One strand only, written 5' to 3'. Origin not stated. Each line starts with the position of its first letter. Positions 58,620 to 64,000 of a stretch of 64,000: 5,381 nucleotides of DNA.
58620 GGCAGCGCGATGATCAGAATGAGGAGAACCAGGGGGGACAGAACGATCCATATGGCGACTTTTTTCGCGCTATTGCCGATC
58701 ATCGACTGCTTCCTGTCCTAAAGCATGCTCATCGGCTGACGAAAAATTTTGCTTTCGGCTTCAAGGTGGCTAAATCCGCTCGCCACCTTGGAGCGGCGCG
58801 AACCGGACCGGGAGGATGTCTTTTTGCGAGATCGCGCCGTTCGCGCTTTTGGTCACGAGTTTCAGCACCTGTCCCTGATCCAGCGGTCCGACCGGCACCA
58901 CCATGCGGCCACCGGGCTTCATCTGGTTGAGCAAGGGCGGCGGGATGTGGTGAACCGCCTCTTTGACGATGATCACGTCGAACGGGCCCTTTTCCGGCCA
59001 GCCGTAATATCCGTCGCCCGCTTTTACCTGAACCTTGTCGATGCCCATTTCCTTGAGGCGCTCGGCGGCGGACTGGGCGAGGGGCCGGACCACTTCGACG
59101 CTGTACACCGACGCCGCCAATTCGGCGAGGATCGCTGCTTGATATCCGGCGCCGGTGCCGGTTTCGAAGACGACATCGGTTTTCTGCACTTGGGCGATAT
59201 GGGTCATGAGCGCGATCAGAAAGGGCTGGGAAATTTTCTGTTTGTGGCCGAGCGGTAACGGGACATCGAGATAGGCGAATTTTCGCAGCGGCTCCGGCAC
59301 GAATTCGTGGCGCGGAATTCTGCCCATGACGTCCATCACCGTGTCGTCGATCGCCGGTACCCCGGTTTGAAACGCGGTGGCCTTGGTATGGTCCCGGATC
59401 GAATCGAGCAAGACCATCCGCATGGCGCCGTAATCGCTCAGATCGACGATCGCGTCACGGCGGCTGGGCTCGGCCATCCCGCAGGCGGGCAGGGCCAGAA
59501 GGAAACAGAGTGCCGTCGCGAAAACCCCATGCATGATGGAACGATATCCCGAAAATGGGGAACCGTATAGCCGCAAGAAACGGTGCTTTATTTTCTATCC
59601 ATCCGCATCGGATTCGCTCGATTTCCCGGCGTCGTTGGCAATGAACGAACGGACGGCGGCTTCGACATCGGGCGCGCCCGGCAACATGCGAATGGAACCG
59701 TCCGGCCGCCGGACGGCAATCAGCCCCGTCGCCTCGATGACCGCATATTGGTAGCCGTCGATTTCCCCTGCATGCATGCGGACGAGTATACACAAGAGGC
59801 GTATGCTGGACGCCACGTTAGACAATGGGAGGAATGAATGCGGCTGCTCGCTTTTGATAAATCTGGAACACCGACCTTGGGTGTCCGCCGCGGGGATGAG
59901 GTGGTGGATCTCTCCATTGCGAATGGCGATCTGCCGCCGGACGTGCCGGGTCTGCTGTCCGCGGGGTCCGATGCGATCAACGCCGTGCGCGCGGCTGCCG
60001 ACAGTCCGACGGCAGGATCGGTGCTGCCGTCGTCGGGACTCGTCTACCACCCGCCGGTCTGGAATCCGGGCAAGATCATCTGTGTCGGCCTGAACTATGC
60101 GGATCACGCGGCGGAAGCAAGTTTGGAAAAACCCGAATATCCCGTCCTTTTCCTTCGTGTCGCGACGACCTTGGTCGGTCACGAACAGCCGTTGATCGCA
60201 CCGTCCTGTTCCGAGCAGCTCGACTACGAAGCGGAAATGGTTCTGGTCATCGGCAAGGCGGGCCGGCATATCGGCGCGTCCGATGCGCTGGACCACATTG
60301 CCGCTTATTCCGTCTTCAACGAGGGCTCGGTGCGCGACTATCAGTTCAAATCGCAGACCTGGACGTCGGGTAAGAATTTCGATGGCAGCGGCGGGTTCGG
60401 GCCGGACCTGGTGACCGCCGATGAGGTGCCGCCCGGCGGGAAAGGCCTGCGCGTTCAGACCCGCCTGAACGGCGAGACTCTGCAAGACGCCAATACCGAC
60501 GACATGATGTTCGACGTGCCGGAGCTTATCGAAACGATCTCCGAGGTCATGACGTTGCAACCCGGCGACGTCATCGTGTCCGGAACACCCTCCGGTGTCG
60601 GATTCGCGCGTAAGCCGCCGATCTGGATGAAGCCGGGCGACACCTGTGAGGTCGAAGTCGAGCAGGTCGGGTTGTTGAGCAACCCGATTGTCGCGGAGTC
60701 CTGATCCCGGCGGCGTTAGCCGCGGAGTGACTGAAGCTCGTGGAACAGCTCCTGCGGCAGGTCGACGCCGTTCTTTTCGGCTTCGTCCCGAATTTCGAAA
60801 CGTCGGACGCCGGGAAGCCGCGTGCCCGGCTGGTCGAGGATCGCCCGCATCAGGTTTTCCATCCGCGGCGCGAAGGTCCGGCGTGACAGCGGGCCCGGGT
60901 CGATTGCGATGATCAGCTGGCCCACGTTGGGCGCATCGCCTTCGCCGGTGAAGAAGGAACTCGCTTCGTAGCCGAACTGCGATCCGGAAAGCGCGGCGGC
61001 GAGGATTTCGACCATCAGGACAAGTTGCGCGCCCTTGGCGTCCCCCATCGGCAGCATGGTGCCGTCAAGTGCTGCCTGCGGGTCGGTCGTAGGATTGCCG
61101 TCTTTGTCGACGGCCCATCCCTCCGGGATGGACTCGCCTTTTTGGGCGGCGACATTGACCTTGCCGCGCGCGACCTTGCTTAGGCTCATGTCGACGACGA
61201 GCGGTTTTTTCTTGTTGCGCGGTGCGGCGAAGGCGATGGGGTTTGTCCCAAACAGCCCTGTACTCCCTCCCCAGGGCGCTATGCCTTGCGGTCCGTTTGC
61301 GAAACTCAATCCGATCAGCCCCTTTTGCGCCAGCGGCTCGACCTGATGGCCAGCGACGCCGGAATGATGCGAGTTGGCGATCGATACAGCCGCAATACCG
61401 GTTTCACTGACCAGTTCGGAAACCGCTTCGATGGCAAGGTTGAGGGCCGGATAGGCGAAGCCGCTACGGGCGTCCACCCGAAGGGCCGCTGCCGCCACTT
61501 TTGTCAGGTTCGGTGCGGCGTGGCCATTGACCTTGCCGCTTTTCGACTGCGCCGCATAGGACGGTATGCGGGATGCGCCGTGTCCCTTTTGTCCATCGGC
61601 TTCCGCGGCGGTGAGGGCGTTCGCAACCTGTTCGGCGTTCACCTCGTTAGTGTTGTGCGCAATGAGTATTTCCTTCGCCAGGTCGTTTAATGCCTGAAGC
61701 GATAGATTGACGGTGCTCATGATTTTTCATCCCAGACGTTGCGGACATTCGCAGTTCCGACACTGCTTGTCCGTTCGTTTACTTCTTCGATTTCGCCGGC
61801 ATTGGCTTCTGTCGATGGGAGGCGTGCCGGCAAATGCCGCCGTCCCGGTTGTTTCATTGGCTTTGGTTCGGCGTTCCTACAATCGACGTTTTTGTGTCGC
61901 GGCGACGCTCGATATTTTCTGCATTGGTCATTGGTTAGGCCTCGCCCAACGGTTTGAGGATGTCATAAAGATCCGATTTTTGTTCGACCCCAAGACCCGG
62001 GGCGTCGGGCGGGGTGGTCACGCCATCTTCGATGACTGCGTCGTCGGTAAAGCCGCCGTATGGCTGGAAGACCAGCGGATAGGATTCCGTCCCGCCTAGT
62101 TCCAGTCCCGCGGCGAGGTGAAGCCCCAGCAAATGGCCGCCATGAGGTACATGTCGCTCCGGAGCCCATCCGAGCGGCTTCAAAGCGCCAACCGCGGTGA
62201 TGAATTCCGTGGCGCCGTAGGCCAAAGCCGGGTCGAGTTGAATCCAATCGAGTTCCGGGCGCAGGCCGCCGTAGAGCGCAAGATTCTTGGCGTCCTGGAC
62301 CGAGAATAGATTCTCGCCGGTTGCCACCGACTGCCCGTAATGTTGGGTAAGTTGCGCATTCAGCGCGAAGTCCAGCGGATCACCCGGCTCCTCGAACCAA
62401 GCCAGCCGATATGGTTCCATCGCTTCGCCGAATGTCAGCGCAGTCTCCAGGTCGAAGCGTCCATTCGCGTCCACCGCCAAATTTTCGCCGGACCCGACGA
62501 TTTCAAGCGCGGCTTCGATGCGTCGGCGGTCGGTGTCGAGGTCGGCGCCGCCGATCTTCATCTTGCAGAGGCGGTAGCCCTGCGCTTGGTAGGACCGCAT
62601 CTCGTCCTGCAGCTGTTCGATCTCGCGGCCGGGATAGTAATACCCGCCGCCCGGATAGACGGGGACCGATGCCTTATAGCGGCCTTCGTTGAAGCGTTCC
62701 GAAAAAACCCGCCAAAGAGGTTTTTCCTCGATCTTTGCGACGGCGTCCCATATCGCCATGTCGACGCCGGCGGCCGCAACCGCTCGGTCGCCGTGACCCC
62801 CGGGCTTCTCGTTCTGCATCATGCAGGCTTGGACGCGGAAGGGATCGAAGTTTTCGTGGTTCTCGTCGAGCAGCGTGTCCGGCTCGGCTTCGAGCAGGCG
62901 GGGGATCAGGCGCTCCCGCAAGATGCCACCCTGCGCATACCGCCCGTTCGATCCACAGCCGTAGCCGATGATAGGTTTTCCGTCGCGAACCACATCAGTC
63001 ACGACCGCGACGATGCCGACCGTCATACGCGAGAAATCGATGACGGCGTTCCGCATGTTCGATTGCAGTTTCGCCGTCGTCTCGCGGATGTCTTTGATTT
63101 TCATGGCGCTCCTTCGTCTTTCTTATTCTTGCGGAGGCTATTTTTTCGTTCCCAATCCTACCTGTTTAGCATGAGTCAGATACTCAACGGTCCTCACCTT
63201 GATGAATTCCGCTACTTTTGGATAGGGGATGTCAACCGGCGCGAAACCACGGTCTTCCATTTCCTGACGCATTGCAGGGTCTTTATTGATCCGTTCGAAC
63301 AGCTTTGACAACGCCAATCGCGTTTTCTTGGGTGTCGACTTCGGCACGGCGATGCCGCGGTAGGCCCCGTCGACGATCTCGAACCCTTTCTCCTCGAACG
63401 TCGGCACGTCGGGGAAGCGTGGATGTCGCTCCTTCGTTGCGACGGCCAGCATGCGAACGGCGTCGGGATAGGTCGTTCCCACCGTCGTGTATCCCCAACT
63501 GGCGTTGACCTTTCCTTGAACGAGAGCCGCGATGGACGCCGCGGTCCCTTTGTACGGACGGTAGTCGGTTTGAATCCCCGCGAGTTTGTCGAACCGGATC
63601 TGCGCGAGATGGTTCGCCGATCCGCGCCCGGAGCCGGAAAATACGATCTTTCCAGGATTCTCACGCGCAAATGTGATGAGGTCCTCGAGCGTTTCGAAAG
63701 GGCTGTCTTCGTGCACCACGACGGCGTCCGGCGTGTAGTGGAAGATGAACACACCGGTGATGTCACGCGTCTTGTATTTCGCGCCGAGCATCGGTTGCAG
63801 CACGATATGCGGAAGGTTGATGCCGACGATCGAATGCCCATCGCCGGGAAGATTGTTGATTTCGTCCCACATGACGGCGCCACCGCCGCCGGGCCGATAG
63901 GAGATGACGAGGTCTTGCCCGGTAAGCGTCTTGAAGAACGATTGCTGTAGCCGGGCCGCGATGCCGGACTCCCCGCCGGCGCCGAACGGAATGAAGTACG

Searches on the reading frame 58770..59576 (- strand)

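Call 55: search_protein_families(library=pfam, proteins=[window:58770-59576:-])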
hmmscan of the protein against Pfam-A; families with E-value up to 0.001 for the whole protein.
window:58770-59576:- (268 aa): 7 families
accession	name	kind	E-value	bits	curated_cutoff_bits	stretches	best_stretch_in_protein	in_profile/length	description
PF01135.25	PCMT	-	3.1e-55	187.6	20.3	1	77-266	18-209/210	Protein-L-isoaspartate(D-aspartate) O-methyltransferase (PCMT)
PF13649.12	Methyltransf_25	-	1.1e-07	32.9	27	1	136-217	1-83/97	Methyltransferase domain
PF13847.12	Methyltransf_31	-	2e-06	28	27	1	134-225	5-107/145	Methyltransferase domain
PF08241.18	Methyltransf_11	-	2.6e-06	28.4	21.2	1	138-214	2-78/95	Methyltransferase domain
PF00398.26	RrnaAD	-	2.4e-05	24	24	1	123-191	21-87/263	Ribosomal RNA adenine dimethylase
PF13489.12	Methyltransf_23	-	0.00033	20.9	27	1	134-225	24-114/164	Methyltransferase domain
PF08242.18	Methyltransf_12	-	0.00063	20.9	30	0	138-214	2-81/98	Methyltransferase domain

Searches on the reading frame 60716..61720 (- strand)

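Call 55: search_protein_families(library=pfam, proteins=[window:60716-61720:-])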
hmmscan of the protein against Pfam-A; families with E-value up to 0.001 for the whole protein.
window:60716-61720:- (334 aa): 1 family
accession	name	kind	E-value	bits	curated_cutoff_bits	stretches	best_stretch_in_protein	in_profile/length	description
PF02615.19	Ldh_2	-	7.1e-104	347.9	38.8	1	7-330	2-333/333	Malate/L-lactate dehydrogenase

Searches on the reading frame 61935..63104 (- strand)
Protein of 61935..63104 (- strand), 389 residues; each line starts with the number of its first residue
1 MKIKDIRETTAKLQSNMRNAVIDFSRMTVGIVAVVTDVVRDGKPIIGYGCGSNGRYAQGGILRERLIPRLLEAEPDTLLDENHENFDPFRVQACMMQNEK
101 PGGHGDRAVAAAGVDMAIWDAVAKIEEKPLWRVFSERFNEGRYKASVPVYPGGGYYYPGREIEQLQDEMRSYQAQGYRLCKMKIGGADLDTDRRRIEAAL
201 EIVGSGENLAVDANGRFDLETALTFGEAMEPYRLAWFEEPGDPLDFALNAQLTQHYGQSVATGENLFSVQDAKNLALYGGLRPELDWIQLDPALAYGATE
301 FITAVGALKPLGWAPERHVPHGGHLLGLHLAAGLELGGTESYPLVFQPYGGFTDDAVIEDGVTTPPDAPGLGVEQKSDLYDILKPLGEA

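Call 55: search_protein_families(library=pfam, proteins=[window:61935-63104:-])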
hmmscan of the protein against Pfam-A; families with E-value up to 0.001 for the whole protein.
window:61935-63104:- (389 aa): 2 families
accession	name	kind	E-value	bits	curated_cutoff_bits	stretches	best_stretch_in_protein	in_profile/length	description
PF13378.12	MR_MLE_C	-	1.8e-36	126.3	29.4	1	165-376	2-216/219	Enolase C-terminal domain-like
PF02746.21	MR_MLE_N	-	1.9e-05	25.3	22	1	45-132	39-114/117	Mandelate racemase / muconate lactonizing enzyme, N-terminal domain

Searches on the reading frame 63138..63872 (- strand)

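Call 55: search_protein_families(library=pfam, proteins=[window:63138-63872:-])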
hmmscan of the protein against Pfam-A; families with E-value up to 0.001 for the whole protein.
window:63138-63872:- (244 aa): 1 family
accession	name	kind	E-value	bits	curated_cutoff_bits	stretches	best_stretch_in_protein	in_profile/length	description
PF03401.19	TctC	-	4.8e-31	108.7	27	1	25-225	53-259/274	Tripartite tricarboxylate transporter family receptor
